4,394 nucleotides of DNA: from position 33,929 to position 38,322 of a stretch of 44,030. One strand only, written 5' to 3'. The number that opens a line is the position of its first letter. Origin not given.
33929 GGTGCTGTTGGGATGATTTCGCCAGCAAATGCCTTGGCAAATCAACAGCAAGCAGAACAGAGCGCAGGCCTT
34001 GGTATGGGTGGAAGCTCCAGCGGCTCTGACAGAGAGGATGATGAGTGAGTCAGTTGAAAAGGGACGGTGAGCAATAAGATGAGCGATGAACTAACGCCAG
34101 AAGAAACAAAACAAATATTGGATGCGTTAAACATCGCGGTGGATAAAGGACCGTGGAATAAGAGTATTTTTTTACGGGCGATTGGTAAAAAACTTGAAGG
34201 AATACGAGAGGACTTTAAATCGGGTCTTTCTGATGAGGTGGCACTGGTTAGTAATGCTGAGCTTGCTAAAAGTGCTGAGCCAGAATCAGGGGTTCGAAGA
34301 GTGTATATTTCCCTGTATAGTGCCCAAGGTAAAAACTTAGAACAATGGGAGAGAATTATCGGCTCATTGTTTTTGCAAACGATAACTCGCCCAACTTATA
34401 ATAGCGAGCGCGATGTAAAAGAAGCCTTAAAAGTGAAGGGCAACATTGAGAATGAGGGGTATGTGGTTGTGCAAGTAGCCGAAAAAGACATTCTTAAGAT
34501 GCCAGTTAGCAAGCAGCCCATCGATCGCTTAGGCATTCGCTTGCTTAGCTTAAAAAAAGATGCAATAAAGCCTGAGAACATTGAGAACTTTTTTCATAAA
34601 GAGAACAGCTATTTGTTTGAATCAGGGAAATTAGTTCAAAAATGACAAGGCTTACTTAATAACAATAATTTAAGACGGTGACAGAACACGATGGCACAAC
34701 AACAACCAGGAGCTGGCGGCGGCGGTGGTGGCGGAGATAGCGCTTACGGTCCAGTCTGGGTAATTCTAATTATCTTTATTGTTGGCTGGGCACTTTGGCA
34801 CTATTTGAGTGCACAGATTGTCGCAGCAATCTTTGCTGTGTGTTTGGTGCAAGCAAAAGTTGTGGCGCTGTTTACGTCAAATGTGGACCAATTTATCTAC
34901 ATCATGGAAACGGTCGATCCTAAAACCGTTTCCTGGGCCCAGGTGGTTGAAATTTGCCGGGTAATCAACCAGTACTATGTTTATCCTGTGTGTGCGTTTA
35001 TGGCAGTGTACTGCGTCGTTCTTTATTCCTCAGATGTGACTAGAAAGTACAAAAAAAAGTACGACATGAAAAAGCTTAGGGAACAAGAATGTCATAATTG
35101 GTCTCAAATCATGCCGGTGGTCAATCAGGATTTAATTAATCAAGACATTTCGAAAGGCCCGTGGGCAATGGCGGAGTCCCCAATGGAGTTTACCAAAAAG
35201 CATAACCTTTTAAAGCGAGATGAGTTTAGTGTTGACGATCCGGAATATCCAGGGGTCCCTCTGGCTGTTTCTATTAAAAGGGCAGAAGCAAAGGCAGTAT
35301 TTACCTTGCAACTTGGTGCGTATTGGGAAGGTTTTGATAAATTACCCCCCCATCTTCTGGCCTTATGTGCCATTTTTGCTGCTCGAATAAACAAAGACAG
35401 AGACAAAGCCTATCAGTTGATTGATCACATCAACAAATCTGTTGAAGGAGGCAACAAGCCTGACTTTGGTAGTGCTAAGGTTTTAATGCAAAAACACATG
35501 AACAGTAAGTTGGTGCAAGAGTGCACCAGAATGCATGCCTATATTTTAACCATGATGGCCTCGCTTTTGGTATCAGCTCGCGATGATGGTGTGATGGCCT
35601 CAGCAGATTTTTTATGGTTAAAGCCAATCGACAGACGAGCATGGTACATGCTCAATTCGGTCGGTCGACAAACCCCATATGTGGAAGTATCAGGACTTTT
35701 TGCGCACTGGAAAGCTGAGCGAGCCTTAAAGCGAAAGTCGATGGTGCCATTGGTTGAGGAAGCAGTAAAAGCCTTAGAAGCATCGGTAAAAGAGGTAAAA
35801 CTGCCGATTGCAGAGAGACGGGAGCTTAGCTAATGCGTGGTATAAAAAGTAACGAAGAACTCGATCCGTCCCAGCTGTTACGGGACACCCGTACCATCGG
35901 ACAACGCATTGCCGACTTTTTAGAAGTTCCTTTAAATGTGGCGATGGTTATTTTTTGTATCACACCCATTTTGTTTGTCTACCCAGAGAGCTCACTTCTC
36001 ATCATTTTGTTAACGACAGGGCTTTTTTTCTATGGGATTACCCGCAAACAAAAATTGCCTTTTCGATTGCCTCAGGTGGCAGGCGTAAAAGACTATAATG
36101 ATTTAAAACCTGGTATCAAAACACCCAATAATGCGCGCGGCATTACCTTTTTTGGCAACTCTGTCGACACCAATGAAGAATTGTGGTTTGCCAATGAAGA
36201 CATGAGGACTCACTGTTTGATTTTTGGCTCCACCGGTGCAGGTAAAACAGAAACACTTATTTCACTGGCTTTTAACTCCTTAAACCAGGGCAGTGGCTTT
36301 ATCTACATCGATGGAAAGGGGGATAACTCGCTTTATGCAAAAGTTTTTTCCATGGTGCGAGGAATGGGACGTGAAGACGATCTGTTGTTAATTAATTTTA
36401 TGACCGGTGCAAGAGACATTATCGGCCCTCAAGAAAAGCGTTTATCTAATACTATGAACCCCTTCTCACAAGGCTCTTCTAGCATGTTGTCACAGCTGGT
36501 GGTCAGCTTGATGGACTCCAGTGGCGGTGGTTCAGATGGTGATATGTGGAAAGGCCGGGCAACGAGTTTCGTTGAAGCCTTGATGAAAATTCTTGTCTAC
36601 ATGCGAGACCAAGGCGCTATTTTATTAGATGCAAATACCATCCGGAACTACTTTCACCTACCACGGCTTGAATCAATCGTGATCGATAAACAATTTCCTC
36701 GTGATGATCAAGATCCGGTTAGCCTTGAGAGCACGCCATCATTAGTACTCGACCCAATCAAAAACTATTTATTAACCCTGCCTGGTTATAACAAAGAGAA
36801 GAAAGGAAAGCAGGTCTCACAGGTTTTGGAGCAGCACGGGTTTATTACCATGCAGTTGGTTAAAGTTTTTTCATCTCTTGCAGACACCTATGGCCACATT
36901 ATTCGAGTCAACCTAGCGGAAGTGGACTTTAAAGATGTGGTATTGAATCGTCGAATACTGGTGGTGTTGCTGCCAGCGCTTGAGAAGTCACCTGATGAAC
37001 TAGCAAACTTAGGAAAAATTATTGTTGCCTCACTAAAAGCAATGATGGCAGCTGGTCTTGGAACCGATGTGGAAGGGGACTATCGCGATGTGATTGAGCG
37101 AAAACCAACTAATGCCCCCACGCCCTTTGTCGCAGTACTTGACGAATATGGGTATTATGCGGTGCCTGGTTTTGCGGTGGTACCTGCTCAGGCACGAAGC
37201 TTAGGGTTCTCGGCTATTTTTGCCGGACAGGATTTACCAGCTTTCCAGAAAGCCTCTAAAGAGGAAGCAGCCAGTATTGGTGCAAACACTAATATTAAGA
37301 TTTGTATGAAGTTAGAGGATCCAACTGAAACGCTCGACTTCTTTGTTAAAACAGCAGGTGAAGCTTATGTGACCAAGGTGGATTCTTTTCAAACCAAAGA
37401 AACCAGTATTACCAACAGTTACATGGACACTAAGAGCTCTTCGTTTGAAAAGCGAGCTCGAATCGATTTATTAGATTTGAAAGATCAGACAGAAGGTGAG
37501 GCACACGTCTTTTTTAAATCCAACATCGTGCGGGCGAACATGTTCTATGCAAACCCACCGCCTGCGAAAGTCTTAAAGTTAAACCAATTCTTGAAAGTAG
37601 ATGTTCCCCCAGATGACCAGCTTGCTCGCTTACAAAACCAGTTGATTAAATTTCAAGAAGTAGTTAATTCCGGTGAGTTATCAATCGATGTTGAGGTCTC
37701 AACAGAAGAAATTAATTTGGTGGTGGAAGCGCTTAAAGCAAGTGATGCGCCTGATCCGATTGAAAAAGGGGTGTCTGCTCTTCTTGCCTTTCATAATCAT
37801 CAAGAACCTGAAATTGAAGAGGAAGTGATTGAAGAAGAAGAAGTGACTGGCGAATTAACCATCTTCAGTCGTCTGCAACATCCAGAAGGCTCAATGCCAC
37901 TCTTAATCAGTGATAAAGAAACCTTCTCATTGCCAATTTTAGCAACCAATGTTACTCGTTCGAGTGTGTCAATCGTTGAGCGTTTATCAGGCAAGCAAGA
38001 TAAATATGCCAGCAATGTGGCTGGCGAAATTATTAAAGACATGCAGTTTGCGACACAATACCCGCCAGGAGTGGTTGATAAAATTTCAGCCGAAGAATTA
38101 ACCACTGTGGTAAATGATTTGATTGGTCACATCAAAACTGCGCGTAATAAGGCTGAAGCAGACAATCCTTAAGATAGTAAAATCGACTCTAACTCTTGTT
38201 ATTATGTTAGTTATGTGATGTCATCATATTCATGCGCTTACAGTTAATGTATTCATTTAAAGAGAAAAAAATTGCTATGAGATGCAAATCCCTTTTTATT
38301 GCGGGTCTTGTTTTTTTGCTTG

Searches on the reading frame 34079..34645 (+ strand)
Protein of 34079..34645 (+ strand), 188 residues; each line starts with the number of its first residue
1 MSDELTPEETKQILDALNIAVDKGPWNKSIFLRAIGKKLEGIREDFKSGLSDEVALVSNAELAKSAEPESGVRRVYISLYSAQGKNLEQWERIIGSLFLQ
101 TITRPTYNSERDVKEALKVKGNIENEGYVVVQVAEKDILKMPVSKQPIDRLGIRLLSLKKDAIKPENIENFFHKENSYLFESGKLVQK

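Call 3: search_protein_families(library=pfam, proteins=[window:34079-34645:+], max_evalue=0.1)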
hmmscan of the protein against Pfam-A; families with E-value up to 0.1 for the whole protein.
window:34079-34645:+ (188 aa): 1 family
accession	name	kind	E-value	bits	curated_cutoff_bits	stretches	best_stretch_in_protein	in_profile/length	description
PF09475.16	Dot_icm_IcmQ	-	6.7e-49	166.2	25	1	13-187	2-178/179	Dot/Icm secretion system protein (dot_icm_IcmQ)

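Call 4: search_protein_families(library=ncbifam, proteins=[window:34079-34645:+], max_evalue=0.1)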
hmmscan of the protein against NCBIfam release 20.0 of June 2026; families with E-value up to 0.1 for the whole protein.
window:34079-34645:+ (188 aa): 1 family
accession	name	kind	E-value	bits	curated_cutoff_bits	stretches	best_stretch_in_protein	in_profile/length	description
TIGR02527.1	dot_icm_IcmQ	equivalog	3.6e-46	157.1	99.1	1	13-187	2-178/179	Dot/Icm secretion system protein IcmQ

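Call 7: find_homologous_proteins(query=window:34079-34645:+, max_evalue=0.00001)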
Query window:34079-34645:+ (188 aa): 5 proteins with E <= 0.00001 among 133 candidates.
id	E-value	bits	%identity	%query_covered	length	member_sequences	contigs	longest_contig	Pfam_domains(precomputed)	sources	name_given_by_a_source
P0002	6.1e-115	399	100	100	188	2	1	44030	PF09475.18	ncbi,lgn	-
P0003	7.4e-96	337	81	100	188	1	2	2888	PF09475.18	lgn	-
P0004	2.1e-73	264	62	100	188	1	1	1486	PF09475.18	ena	-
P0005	3.0e-70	254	61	100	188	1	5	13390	PF09475.18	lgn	-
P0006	1.0e-48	183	47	100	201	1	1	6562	PF09475.18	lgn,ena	-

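Call 9: find_encoding_contigs(protein=P0003, flank=5000)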
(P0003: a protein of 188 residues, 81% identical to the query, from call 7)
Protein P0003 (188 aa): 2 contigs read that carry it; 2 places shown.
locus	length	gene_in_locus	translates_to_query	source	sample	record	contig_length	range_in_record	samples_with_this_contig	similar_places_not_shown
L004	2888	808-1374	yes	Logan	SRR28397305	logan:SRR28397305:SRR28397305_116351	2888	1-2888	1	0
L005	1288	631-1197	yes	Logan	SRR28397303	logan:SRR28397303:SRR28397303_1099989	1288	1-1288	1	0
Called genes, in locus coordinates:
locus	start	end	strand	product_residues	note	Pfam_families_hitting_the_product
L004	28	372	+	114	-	PF12608:T4bSS_IcmS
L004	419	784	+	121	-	-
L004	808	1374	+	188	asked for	PF09475:Dot_icm_IcmQ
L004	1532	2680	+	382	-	PF23127:DotM_C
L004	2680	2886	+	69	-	?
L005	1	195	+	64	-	?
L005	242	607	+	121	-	-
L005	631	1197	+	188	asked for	PF09475:Dot_icm_IcmQ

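Call 10: find_encoding_contigs(protein=P0005, flank=5000)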
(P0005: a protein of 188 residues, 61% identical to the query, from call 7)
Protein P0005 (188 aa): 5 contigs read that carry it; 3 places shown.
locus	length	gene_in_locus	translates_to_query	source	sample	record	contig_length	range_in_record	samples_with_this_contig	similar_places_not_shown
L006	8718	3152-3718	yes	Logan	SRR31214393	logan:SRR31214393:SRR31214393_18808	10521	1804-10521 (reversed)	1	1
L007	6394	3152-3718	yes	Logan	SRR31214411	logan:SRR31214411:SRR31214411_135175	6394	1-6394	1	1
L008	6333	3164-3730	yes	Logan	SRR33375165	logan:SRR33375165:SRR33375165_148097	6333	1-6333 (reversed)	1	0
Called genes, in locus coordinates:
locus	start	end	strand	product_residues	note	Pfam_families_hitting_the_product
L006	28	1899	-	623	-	PF00884:Sulfatase, PF01663:Phosphodiest (weak)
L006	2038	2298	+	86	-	PF28014:IcmT_2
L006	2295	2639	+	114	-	PF12608:T4bSS_IcmS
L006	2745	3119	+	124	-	-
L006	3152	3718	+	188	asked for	PF09475:Dot_icm_IcmQ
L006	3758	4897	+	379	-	PF23127:DotM_C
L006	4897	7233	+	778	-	PF12696:TraG-D_C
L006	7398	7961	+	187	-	PF00691:OmpA (weak)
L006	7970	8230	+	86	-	PF11393:T4BSS_DotI_IcmL (weak)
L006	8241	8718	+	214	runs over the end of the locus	PF11393:T4BSS_DotI_IcmL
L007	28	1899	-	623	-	PF00884:Sulfatase, PF01663:Phosphodiest (weak)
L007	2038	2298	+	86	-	PF28014:IcmT_2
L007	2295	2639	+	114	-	PF12608:T4bSS_IcmS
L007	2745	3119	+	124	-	-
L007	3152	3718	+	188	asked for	PF09475:Dot_icm_IcmQ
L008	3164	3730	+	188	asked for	PF09475:Dot_icm_IcmQ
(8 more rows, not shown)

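Call 11: find_encoding_contigs(protein=P0004, flank=5000)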
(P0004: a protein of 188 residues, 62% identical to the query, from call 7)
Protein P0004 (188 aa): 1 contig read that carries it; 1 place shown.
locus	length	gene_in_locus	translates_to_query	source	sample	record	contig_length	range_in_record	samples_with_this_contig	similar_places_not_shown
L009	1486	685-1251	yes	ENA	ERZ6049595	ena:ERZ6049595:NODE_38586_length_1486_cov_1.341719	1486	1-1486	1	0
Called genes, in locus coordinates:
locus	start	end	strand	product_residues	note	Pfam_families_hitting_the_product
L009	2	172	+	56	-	?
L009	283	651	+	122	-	-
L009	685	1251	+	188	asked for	PF09475:Dot_icm_IcmQ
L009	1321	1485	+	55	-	?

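Call 12: find_encoding_contigs(protein=P0006, flank=5000)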
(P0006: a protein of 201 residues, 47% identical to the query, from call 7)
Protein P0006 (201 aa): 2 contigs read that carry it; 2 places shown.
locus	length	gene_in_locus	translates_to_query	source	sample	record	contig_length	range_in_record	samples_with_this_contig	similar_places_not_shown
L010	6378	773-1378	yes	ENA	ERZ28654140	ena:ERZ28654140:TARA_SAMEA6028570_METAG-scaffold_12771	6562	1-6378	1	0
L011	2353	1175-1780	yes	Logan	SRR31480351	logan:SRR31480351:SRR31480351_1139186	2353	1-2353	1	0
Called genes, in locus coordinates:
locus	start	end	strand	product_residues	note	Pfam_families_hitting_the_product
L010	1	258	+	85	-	?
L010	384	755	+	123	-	-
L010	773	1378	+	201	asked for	PF09475:Dot_icm_IcmQ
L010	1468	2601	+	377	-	PF23127:DotM_C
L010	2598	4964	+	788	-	PF12696:TraG-D_C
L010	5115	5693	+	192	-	PF00691:OmpA (faint)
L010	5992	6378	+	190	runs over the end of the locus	?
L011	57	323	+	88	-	PF28014:IcmT_2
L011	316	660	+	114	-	PF12608:T4bSS_IcmS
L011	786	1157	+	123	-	-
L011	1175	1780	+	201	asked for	PF09475:Dot_icm_IcmQ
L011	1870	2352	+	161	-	?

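Call 16: find_related_loci(query=A2, collection=genome_contigs, flank=3000)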
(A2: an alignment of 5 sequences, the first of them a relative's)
Query A2 (188 aa) in genome_contigs; peptide patterns used: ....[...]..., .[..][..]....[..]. (x = any residue, [..] = any of these).
110 stretches matched a pattern, but none encodes a relative of the query by tblastn (E <= 1e-3).

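Call 31: search_solved_structures(query=window:34079-34645:+, show_alignments=1)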
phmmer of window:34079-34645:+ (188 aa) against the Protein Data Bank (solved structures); distinct sequences matched with E-value up to 0.001: 2.
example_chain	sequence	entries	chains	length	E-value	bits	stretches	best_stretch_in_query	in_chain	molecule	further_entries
4eyy_Q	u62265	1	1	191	2.8e-48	167.2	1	1-187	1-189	IcmQ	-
3fxd_A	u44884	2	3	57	5.7e-11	45.8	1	1-48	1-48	Protein IcmQ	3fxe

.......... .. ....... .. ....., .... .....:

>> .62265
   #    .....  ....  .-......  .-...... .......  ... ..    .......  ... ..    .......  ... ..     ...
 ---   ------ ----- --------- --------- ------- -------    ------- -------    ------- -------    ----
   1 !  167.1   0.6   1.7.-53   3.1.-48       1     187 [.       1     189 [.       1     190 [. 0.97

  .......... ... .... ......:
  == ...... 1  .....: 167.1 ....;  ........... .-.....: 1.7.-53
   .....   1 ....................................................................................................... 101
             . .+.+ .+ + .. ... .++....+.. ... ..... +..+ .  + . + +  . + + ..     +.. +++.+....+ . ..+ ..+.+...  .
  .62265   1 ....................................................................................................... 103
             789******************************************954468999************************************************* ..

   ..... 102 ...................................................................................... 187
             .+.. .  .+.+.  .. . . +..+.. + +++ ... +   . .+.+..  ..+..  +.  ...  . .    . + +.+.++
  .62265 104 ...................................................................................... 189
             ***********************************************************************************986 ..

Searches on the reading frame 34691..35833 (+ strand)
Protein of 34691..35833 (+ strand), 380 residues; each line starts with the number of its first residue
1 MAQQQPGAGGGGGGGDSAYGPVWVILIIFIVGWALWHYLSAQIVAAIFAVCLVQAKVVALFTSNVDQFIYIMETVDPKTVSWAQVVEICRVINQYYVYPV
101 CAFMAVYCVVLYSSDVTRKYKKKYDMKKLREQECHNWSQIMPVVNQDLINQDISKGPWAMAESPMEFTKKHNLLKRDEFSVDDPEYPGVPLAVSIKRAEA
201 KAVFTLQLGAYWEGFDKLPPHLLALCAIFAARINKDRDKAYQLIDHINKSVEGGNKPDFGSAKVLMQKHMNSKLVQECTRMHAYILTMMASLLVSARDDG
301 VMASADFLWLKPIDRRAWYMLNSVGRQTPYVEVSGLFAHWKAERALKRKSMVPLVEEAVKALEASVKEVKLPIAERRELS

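Call 3: search_protein_families(library=pfam, proteins=[window:34691-35833:+], max_evalue=0.1)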
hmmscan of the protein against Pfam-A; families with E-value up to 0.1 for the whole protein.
window:34691-35833:+ (380 aa): 1 family
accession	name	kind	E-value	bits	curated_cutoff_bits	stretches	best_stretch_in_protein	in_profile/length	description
PF23127.1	DotM_C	-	2.5e-59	200.8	27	1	199-363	2-171/172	DotM, C-terminal cytoplasmic domain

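Call 4: search_protein_families(library=ncbifam, proteins=[window:34691-35833:+], max_evalue=0.1)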
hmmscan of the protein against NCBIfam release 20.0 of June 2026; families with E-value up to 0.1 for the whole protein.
window:34691-35833:+ (380 aa): 1 family
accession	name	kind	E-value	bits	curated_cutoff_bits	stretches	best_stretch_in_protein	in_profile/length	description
NF033890.1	DotM_IcmP_IVB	equivalog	2.4e-137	457.8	230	1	21-371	2-354/356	type IVB secretion system coupling complex protein DotM/IcmP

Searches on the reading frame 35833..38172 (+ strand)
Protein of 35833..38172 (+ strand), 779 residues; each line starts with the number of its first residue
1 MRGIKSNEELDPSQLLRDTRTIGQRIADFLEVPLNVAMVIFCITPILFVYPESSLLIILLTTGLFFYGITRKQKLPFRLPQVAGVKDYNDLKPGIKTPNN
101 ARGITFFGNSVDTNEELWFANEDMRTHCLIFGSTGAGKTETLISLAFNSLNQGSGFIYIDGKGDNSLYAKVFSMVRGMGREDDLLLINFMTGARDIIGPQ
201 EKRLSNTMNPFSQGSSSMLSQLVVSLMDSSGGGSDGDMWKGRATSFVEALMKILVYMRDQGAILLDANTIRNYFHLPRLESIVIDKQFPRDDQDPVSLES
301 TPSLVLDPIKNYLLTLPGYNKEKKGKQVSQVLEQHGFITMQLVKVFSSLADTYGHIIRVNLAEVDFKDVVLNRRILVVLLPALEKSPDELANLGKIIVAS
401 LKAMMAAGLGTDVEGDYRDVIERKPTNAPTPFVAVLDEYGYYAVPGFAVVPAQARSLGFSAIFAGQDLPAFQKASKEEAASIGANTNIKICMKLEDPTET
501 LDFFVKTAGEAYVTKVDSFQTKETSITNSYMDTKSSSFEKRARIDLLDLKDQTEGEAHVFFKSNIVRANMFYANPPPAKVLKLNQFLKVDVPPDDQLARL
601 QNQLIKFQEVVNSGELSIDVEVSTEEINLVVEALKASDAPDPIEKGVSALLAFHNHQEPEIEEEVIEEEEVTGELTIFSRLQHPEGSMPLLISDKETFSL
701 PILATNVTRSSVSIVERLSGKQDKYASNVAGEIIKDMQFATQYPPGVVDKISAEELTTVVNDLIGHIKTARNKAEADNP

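Call 3: search_protein_families(library=pfam, proteins=[window:35833-38172:+], max_evalue=0.1)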
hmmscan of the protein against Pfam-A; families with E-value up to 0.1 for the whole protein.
window:35833-38172:+ (779 aa): 8 families
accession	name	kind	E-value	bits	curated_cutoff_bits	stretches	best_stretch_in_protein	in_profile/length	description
PF12696.13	TraG-D_C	-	2.4e-09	37.7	22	1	431-541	1-113/126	TraM recognition site of TraD and TraG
PF01935.23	DUF87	-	0.00019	22.1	23.2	1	121-164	19-63/220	Helicase HerA, central domain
PF10412.15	TrwB_AAD_bind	-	0.0016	17.8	20.5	1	123-256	13-126/387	Type IV secretion-system coupling protein DNA-binding domain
PF05872.18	HerA_C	-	0.0023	17.1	22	1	115-169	11-65/502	Helicase HerA-like C-terminal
PF01580.24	FtsK_SpoIIIE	-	0.02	14.8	24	1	110-160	25-78/221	FtsK/SpoIIIE family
PF00580.27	UvrD-helicase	-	0.051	13.7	23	1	114-153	2-41/271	UvrD/REP helicase N-terminal domain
PF13401.12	AAA_22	-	0.086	13.6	27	0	125-179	5-59/130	AAA domain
PF20720.3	nSTAND3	-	0.099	12.8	27.2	0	126-160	18-52/155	Novel STAND NTPase 3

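Call 4: search_protein_families(library=ncbifam, proteins=[window:35833-38172:+], max_evalue=0.1)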
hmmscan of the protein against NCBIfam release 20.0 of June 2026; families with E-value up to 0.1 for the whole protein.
window:35833-38172:+ (779 aa): 12 families
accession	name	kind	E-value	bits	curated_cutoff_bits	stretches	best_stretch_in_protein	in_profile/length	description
NF041447.1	TrbC_conju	equivalog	8.6e-110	368.2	800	1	22-606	11-608/685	F-type conjugative transfer protein TrbC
TIGR03743.1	SXT_TraD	subfamily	8e-16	57.6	366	2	111-188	160-238/636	conjugative transfer system coupling protein TraD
NF045973.1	conju_CD1115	equivalog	2.2e-11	43.3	250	2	431-562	292-423/442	VirD4-like conjugal transfer protein, CD1115 family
NF041017.1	DNA_import_CedB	equivalog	1.2e-06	27.5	700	1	101-164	251-315/590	DNA import protein CedB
TIGR03754.1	conj_TOL_TraD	equivalog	3.8e-06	25.7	647.55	1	112-187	166-242/643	type IV conjugative transfer system coupling protein TraD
NF053655.1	CedD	equivalog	3e-05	22.9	600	1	118-175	214-271/527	DNA-translocating ATPase CedD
TIGR02237.1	recomb_radB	equivalog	0.0015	18.5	172.4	1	128-165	15-51/210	DNA repair and recombination protein RadB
TIGR03488.1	cas_Cas5p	equivalog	0.011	15.2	100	1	548-610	160-222/236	type I-PGING CRISPR-associated protein Cas5p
TIGR00929.1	VirB4_CagE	subfamily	0.019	13.2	643.1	1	124-164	436-477/792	VirB4 family type IV secretion/conjugal transfer ATPase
NF004069.0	PRK05580.2-1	equivalog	0.044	12.2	767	1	124-155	125-156/612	primosomal protein N'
NF010178.0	PRK13657.1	equivalog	0.065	11.6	733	1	107-163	344-398/588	glucan ABC transporter ATP-binding protein/ permease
NF045975.1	VirB4_plasma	equivalog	0.094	10.4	590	0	126-161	516-551/894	Mbov_0397 family ICE element conjugal transfer ATPase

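Call 20: find_related_loci(query=A3, collection=genome_contigs, flank=4500)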
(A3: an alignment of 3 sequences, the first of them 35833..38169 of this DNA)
Query A3 (779 aa) in genome_contigs; peptide patterns used: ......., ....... (x = any residue, [..] = any of these).
576 stretches matched a pattern; 509 encode a relative of the query (tblastn E <= 1e-3); the best 80 are kept; 80 distinct loci.
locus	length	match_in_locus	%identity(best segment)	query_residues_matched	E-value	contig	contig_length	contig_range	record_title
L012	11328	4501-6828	75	2-778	0e+0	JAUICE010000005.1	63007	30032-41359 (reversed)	MAG: Gammaproteobacteria bacterium isolate 7_bin.12 NODE_741_length_63007_cov_1.183651, whole genome shotgun sequence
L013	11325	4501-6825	74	1-776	0e+0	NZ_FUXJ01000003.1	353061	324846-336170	Legionella maceachernii strain ATCC 35300, whole genome shotgun sequence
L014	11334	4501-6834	74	1-779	0e+0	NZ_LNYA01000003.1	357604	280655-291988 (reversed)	Legionella erythra strain SE-32A-C8 Lery_ctg003, whole genome shotgun sequence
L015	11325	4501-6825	74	1-776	0e+0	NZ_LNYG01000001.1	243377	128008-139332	Legionella jamestowniensis strain JA-26-G1-E2 Ljam_ctg001, whole genome shotgun sequence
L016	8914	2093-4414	73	1-775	0e+0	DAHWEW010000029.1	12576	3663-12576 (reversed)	MAG TPA_asm: Legionellaceae bacterium isolate clean916 NODE_29_length_12576_cov_3.132411, whole genome shotgun sequence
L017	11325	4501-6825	74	1-776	0e+0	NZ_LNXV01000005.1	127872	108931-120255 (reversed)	Legionella brunensis strain ATCC 43878 Lbru_ctg005, whole genome shotgun sequence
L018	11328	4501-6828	73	1-778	0e+0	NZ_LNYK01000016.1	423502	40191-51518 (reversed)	Legionella londiniensis strain ATCC 49505 Llon_ctg016, whole genome shotgun sequence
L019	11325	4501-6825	73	1-776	0e+0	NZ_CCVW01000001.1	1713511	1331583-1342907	Legionella massiliensis strain LegA, whole genome shotgun sequence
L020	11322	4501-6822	73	1-775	0e+0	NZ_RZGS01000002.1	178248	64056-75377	Legionella septentrionalis strain km711 contigs2, whole genome shotgun sequence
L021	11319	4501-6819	74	1-774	0e+0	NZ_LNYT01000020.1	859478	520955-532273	Legionella rubrilucens strain WA-270A-C2 Lrub_ctg020, whole genome shotgun sequence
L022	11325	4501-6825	73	1-776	0e+0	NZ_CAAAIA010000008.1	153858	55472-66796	Legionella impletisoli strain OA1-1, whole genome shotgun sequence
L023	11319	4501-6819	74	1-774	0e+0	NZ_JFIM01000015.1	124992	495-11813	Legionella pneumophila subsp. fraseri strain ATCC 33156 contig015, whole genome shotgun sequence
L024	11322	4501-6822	73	1-774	0e+0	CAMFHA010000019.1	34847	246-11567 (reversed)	MAG: uncultured Legionella sp. isolate SRR9109402_bin.3_metaWRAP_v1.3_MAG genome assembly, contig: ERZ12289980.665, whol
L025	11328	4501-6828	72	1-777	0e+0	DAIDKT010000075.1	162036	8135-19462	MAG TPA_asm: Legionellales bacterium isolate clean411 k141_528307, whole genome shotgun sequence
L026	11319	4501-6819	74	1-774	0e+0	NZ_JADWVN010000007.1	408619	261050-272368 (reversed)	Legionella bononiensis strain 30cs62 contig_7, whole genome shotgun sequence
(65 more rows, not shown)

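Call 59: list_cluster_members(proteins=[P0001, P0002, window:35833-38169:+])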
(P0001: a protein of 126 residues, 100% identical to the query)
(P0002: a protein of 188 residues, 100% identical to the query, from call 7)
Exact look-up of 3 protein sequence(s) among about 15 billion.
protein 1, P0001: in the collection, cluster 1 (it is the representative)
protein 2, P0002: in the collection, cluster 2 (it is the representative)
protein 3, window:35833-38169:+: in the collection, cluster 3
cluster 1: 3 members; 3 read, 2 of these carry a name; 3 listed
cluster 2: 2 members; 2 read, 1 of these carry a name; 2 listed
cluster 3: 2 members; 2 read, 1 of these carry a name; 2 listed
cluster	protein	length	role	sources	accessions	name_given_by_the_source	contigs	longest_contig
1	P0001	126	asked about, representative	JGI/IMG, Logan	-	hypothetical protein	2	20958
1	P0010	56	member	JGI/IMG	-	hypothetical protein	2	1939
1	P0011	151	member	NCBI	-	-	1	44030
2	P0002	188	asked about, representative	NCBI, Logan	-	-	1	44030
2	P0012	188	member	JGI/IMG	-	intracellular multiplication protein IcmQ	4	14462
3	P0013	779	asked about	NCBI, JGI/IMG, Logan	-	intracellular multiplication protein IcmO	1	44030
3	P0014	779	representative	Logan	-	-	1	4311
